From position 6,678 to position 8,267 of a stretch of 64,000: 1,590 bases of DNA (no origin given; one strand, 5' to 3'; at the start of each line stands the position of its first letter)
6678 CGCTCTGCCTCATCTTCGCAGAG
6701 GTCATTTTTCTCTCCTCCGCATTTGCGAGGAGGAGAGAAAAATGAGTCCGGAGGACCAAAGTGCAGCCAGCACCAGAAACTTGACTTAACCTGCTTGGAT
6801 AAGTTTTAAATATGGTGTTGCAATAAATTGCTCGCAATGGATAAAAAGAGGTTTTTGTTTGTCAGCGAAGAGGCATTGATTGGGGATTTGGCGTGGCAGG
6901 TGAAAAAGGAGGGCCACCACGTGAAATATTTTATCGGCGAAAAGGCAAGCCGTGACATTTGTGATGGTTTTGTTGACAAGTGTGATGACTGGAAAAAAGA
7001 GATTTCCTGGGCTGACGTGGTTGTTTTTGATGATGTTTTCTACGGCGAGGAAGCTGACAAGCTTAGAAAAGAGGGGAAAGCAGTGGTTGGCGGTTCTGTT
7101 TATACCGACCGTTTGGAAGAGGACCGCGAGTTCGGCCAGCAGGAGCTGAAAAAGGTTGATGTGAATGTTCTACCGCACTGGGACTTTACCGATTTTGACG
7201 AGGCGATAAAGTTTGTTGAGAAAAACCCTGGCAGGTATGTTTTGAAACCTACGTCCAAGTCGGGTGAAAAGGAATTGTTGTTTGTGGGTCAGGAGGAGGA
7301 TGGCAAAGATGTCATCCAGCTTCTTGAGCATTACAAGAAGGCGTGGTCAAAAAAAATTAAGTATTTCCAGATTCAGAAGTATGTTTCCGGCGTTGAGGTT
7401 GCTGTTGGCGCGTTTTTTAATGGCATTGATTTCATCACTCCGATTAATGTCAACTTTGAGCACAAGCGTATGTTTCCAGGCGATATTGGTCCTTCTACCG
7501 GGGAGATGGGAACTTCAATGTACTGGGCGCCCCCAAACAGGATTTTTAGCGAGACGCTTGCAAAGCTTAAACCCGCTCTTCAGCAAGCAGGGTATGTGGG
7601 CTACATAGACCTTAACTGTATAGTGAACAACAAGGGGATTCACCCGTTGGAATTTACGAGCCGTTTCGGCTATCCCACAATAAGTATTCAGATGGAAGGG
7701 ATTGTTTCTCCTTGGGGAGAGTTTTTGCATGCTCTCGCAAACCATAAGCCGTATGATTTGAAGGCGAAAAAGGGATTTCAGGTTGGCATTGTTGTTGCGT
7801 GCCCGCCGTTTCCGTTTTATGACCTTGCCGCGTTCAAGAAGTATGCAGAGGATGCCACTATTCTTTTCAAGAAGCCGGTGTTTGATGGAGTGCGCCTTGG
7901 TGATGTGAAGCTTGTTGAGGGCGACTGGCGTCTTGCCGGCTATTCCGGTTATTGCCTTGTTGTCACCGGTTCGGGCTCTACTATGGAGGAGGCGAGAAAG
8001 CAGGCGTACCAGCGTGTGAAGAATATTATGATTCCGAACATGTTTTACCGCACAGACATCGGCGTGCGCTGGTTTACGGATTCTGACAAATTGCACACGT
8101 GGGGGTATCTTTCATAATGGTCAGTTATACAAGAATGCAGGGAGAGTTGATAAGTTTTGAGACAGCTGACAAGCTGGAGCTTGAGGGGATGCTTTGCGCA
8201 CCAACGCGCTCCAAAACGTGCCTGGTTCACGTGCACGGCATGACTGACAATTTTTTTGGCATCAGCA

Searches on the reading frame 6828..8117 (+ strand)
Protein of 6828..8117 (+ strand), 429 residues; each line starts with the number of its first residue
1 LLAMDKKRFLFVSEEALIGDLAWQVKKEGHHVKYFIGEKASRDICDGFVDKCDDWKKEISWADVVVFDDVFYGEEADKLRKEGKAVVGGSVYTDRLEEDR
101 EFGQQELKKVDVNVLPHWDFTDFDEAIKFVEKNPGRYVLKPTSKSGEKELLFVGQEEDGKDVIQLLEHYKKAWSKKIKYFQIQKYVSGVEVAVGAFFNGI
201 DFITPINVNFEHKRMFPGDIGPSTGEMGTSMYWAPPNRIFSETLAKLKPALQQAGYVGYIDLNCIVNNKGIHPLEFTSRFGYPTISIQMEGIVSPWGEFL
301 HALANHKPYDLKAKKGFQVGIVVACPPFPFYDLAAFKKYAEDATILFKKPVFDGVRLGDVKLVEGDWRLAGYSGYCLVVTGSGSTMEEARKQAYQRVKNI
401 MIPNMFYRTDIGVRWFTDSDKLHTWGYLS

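Call 41: search_protein_families(library=pfam, proteins=[window:6828-8117:+], max_evalue=0.00001)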
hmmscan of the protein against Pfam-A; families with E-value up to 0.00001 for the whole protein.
window:6828-8117:+ (429 aa): 2 families
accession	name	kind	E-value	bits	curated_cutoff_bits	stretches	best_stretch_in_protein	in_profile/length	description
PF01071.24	GARS_A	-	1.8e-13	51.2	27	1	99-283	2-192/194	Phosphoribosylglycinamide synthetase, ATP-grasp (A) domain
PF02843.22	GARS_C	-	1.7e-09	38.3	34.8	1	372-413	50-91/92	Phosphoribosylglycinamide synthetase, C domain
